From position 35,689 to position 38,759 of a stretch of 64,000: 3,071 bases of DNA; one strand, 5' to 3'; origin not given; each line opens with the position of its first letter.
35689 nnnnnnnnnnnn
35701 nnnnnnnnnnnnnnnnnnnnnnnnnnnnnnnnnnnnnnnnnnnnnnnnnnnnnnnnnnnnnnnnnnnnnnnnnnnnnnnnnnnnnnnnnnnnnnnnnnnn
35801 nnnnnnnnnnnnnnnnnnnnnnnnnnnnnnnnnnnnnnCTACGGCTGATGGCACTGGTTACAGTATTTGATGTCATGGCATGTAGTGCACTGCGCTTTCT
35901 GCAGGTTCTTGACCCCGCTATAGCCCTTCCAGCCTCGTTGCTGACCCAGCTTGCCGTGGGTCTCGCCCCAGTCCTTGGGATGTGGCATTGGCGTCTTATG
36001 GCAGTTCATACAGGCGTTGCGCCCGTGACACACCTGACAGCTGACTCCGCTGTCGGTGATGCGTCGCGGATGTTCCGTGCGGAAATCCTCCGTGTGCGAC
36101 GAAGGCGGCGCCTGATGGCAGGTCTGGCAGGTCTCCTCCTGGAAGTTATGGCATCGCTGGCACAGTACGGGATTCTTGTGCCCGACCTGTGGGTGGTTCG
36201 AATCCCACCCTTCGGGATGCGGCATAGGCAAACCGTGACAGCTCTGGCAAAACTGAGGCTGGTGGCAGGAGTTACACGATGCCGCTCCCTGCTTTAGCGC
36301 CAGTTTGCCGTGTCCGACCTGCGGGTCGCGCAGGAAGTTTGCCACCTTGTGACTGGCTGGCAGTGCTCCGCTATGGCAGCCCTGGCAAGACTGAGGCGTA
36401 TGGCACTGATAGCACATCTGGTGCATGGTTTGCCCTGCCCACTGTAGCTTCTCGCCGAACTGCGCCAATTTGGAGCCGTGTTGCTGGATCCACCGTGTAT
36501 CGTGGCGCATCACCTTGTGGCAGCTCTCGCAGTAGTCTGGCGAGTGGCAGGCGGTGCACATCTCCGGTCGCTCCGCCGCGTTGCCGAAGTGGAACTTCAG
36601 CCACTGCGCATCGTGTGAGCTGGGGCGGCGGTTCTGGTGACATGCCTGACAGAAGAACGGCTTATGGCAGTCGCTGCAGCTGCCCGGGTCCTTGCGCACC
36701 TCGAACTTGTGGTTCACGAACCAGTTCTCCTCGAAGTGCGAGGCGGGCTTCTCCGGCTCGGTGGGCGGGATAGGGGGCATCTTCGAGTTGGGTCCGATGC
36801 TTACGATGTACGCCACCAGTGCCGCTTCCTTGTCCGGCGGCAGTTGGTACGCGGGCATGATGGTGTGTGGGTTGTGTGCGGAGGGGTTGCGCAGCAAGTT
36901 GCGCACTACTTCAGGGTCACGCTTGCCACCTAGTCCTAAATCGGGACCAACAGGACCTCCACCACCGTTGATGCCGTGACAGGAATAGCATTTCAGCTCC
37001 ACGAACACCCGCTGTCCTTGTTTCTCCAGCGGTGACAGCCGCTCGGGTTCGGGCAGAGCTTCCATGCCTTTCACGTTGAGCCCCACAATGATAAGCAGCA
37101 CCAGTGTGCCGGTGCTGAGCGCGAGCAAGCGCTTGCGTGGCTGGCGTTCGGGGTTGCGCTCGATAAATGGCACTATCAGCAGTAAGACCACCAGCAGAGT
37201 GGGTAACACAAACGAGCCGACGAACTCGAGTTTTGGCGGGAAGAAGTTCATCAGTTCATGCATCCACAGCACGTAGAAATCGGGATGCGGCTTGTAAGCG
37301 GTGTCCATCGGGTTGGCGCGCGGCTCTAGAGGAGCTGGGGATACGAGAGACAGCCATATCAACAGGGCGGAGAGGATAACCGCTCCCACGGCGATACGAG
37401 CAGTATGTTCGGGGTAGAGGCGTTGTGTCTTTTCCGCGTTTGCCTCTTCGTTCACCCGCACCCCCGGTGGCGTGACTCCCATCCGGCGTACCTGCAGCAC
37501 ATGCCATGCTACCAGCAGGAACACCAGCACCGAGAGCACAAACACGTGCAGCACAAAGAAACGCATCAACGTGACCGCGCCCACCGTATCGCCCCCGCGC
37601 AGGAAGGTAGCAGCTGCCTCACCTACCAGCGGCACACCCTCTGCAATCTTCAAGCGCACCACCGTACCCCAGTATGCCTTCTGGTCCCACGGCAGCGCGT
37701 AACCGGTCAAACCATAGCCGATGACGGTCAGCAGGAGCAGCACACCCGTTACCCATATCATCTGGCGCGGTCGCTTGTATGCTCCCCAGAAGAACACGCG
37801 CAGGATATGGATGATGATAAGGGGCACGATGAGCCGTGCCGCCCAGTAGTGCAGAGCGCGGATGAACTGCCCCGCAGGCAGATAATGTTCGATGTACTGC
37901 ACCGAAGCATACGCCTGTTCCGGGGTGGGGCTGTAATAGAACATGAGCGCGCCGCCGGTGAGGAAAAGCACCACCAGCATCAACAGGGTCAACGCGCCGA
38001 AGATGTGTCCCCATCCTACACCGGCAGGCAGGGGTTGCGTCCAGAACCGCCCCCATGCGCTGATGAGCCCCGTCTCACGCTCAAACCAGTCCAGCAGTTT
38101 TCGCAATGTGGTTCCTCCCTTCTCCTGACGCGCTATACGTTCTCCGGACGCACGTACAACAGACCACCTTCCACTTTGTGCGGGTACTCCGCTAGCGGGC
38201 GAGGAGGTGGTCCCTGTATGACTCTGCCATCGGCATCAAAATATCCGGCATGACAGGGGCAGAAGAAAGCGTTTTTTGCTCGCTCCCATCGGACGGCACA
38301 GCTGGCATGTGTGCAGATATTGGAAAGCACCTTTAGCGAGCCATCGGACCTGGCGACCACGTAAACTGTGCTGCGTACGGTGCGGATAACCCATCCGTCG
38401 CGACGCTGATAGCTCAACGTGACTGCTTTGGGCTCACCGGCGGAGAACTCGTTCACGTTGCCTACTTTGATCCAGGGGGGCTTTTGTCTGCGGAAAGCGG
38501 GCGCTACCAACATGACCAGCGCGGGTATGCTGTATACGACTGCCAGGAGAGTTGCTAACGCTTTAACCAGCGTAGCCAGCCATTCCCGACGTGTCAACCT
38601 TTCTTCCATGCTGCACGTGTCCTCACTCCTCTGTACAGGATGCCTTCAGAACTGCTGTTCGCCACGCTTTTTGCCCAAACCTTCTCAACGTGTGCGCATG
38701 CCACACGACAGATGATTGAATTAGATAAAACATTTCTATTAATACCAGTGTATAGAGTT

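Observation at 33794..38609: Unusual haem-rich respiratory module: Rieske + cytochrome b fused to a 15-CxxCH cytochrome c + 11-haem/dihaem-b (CbcL-like) fusion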

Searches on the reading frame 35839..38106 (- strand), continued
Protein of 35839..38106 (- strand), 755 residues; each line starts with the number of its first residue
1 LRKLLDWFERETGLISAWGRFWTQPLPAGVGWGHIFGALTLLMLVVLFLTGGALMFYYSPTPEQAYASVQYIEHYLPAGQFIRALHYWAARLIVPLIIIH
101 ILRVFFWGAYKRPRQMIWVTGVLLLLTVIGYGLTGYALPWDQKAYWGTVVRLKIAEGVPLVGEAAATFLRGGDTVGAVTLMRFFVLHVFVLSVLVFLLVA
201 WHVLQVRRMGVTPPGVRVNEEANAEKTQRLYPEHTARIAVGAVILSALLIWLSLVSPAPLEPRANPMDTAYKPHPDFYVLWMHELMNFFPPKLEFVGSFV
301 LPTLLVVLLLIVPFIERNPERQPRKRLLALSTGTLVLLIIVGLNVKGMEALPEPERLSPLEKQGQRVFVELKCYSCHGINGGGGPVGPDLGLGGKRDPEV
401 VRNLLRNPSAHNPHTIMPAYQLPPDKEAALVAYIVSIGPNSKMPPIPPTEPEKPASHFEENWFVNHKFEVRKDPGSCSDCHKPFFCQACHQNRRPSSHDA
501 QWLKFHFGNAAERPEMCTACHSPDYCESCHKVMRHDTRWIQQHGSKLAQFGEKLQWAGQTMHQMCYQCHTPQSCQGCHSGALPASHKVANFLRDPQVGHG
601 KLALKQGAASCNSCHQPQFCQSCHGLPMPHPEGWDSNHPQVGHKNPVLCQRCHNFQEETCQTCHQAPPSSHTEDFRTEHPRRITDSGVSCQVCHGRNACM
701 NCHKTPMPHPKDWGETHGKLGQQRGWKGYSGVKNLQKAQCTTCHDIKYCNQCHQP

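Call 53: find_encoding_contigs(protein=P0044, flank=10000, max_places=1)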
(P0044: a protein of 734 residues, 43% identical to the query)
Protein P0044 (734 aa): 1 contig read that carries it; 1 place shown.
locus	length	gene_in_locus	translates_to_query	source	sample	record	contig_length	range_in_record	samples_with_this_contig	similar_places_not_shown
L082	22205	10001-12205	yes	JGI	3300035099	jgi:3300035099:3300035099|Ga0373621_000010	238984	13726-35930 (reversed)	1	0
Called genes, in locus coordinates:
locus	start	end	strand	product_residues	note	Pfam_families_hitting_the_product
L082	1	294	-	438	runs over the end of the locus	PF03916:NrfD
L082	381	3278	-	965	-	PF12838:Fer4_7 (faint), PF04879:Molybdop_Fe4S4, PF00384:Molybdopterin, PF01568:Molydop_binding, PF13247:Fer4_11 (faint)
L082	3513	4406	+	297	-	PF13386:DsbD_2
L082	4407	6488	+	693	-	PF00122:E1-E2_ATPase, PF00702:Hydrolase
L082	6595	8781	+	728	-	PF01515:PTA_PTB, PF00871:Acetate_kinase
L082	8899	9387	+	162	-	PF01842:ACT, PF22629:ACT_AHAS_ss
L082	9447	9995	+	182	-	PF00355:Rieske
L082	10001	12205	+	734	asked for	PF00033:Cytochrome_B, PF13631:Cytochrom_B_N_2, PF00032:Cytochrom_B_C, PF00034:Cytochrom_C, PF14522:Cytochrome_C7 (faint)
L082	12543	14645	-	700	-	-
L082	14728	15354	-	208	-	PF13489:Methyltransf_23, PF03848:TehB, PF05175:MTS (weak), PF13847:Methyltransf_31, PF08241:Methyltransf_11, PF08242:Methyltransf_12, PF13649:Methyltransf_25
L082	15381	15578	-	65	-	-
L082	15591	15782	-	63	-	PF00037:Fer4 (weak), PF13237:Fer4_10, PF14697:Fer4_21 (weak), PF12838:Fer4_7, PF13187:Fer4_9, PF25160:LdpA_Fe-S-bd (weak), PF12797:Fer4_2 (weak), PF00037:Fer4, +6 more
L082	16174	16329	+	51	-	PF18930:DUF5679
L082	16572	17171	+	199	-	PF03167:UDG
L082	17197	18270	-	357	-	PF01208:URO-D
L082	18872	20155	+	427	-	PF12708:Pect-lyase_RHGA_epim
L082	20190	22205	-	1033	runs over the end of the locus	PF00873:ACR_tran, PF03176:MMPL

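Call 54: find_encoding_contigs(protein=P0033, flank=10000, max_places=1)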
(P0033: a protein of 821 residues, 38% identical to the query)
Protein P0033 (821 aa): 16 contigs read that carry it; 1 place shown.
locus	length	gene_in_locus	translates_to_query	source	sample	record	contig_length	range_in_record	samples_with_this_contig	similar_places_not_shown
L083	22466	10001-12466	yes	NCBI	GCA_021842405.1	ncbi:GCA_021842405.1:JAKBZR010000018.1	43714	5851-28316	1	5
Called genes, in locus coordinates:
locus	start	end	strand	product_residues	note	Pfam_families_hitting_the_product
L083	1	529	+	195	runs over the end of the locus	PF12804:NTP_transf_3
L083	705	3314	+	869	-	PF02018:CBM_4_9 (weak)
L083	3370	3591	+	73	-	-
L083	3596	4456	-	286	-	PF18348:SH3_16 (weak), PF00877:NLPC_P60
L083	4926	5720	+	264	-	PF00027:cNMP_binding, PF13545:HTH_Crp_2, PF00325:Crp (weak)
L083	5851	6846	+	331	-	PF14522:Cytochrome_C7 (faint), PF14537:Cytochrom_c3_2 (faint), PF13435:Cytochrome_C554 (weak), PF09699:Paired_CXXCH_1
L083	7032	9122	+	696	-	PF09699:Paired_CXXCH_1 (faint), PF14522:Cytochrome_C7 (faint), PF14537:Cytochrom_c3_2 (faint), PF01292:Ni_hydr_CYTB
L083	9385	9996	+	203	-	PF00355:Rieske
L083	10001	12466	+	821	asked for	PF00033:Cytochrome_B, PF13631:Cytochrom_B_N_2, PF00034:Cytochrom_C, PF13442:Cytochrome_CBB3 (weak), PF14522:Cytochrome_C7 (faint), PF22113:Mtrc-MtrF_II-IV_dom (faint)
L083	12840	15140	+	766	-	PF01578:Cytochrom_C_asm, PF16327:CcmF_C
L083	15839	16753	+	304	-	PF00795:CN_hydrolase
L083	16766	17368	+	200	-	PF00156:Pribosyltran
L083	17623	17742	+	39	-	-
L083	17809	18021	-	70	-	-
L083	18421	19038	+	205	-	-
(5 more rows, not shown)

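Call 63: search_protein_families(library=pfam, proteins=[L010:7153-9216:-, L010:4321-7131:-, L010:3482-4324:-, L010:2276-3280:-], max_evalue=0.001)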
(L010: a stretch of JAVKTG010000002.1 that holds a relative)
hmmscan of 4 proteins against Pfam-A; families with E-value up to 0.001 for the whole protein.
L010:7153-9216:- (687 aa): 3 families
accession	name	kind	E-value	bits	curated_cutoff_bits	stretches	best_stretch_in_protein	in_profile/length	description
PF18764.7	nos_propeller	-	1.3e-24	86.4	30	1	476-549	1-71/71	Nitrous oxide reductase propeller repeat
PF13473.12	Cupredoxin_1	-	1.5e-07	31.8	27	1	594-685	21-104/104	Cupredoxin-like domain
PF00116.26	COX2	-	1.8e-05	25.1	22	1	626-679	60-113/120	Cytochrome C oxidase subunit II, periplasmic domain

L010:4321-7131:- (936 aa): 6 families
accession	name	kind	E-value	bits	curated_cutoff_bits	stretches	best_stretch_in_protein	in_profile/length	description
PF05048.19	NosD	-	9.7e-41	140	23.6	1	329-526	3-212/212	Periplasmic copper-binding protein (NosD)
PF00005.33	ABC_tran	-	2.9e-33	115.8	25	1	664-803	1-137/137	ABC transporter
PF13229.12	Beta_helix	-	2.9e-21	76.2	25.9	1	345-495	3-157/158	Right handed beta helix region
PF13304.12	AAA_21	-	1.5e-10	42.1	27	1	781-832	243-298/304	AAA domain, putative AbiEii toxin, Type IV TA system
PF02463.25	SMC_N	-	4.2e-07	30.1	40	1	752-848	120-213/220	RecF/RecN/SMC N terminal domain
PF13476.12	AAA_23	-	0.00062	20.9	27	0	665-695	11-40/201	AAA domain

L010:3482-4324:- (280 aa): 4 families
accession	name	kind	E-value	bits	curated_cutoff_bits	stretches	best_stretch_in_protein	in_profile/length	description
PF12679.13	ABC2_membrane_2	-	8.4e-28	97.9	27.2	1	13-272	2-275/283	ABC-2 family transporter protein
PF12698.13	ABC2_membrane_3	-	6.7e-10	39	31.6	1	63-265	162-345/347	ABC-2 family transporter protein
PF12730.13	ABC2_membrane_4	-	1.4e-07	32.1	27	1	23-184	10-175/179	ABC-2 family transporter protein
PF01061.29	ABC2_membrane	-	1.9e-05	24.8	26.9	1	11-218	3-198/211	ABC-2 type transporter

L010:2276-3280:- (334 aa): 3 families
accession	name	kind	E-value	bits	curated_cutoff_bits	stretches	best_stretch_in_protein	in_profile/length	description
PF13620.12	CarboxypepD_reg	-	4.4e-10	40.2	32.3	1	283-330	32-80/82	Carboxypeptidase regulatory-like domain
PF14686.12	fn3_3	-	3.6e-07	30.3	24.4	1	283-326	29-74/75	Polysaccharide lyase family 4, domain II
PF09430.16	EMC7_beta-sandw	-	0.00083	20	26.6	0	279-323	19-63/122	ER membrane protein complex subunit 7, beta-sandwich domain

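Call 72: find_encoding_contigs(protein=P0061, flank=10000, max_places=1)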
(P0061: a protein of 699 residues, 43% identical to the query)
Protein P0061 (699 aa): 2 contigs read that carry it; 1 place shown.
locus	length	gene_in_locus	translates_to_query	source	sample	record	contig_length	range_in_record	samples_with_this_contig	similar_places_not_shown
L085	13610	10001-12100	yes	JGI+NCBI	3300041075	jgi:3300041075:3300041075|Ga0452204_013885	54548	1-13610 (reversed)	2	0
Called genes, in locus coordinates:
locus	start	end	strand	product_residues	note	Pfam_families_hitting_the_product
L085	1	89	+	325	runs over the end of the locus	PF02899:Phage_int_SAM_1, PF00589:Phage_integrase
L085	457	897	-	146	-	PF00395:SLH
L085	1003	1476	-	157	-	-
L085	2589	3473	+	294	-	PF05140:ResB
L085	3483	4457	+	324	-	PF14522:Cytochrome_C7 (faint), PF14537:Cytochrom_c3_2 (faint), PF13435:Cytochrome_C554 (weak), PF09699:Paired_CXXCH_1 (weak)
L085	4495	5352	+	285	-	PF01578:Cytochrom_C_asm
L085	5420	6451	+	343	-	PF02085:Cytochrom_CIII (faint), PF03264:Cytochrom_NNT (faint), PF14537:Cytochrom_c3_2 (faint), PF14522:Cytochrome_C7 (weak)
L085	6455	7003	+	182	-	-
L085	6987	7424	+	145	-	-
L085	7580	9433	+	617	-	PF03264:Cytochrom_NNT (weak), PF14522:Cytochrome_C7 (weak), PF22113:Mtrc-MtrF_II-IV_dom (weak)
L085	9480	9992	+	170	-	PF00355:Rieske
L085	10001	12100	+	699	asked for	PF00033:Cytochrome_B, PF13631:Cytochrom_B_N_2, PF00032:Cytochrom_B_C, PF00034:Cytochrom_C (weak), PF13442:Cytochrome_CBB3 (weak), PF14522:Cytochrome_C7 (faint)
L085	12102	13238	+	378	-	PF04055:Radical_SAM, PF13353:Fer4_12 (weak), PF13186:SPASM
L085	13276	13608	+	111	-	?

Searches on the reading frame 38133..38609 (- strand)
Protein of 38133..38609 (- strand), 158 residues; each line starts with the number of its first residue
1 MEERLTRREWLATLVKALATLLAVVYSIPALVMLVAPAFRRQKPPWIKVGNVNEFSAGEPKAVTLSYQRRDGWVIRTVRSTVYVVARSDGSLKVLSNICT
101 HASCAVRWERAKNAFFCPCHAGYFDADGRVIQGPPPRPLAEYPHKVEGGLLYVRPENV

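Call 3: search_protein_families(library=pfam, proteins=[window:38133-38609:-], max_evalue=0.01)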
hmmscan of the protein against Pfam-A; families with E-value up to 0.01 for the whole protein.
window:38133-38609:- (158 aa): 1 family
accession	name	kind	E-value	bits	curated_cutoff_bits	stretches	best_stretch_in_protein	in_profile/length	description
PF00355.32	Rieske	-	4.7e-16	58.9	20.3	1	46-143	2-88/88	Rieske [2Fe-2S] domain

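Call 25: search_protein_families(library=ncbifam, proteins=[window:38133-38609:-], max_evalue=0.01)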
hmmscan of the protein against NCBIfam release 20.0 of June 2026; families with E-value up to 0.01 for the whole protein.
window:38133-38609:- (158 aa): 13 families
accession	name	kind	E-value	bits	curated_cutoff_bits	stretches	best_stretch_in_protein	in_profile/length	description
NF010001.0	PRK13474.1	subfamily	5.5e-16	58.4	154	1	81-148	87-156/178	cytochrome b6-f complex iron-sulfur subunit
NF045928.1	Cytb6fFeSPetC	equivalog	5.8e-16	58.4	250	1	81-147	88-156/179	cytochrome b6-f complex iron-sulfur subunit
TIGR01416.1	Rieske_proteo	equivalog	4.1e-14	53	97.4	1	86-146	103-167/176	ubiquinol-cytochrome c reductase iron-sulfur subunit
NF050121.1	bc1_QcrA_actin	exception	2.9e-10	40.2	275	1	95-147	243-298/319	cytochrome bc1 complex Rieske iron-sulfur subunit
TIGR02694.1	arsenite_ox_S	equivalog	6.5e-09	35.8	95.65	1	45-142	5-103/129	arsenate reductase (azurin) small subunit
NF041174.1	SDX_Thmprot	equivalog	5.9e-08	32.9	170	1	74-134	18-80/109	sulredoxin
TIGR03228.1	anthran_1_2_A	equivalog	7.6e-05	21.6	671.9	1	71-146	53-130/438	anthranilate 1,2-dioxygenase large subunit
NF007422.0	PRK09965.1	equivalog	0.00063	19.8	113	1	72-154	15-99/106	bifunctional 3-phenylpropionate/cinnamic acid dioxygenase ferredoxin subunit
NF042948.2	3PPDioc_HcaC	equivalog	0.001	19.3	150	1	82-154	26-101/105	3-phenylpropionate/cinnamic acid dioxygenase ferredoxin subunit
NF041683.1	ant_diox_AndAb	equivalog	0.0013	18.9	150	0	77-152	20-97/100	anthranilate 1,2-dioxygenase ferredoxin subunit AndAb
NF042946.1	3PPDioc_HcaE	equivalog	0.0016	17.5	830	1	81-134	63-118/450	3-phenylpropionate/cinnamic acid dioxygenase subunit alpha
TIGR03229.1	benzo_1_2_benA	equivalog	0.0023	16.9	780.95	1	71-132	53-116/433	benzoate 1,2-dioxygenase large subunit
TIGR02377.1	MocE_fam_FeS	subfamily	0.0028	17.6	136.15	1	86-153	30-99/101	MocE family 2Fe-2S type ferredoxin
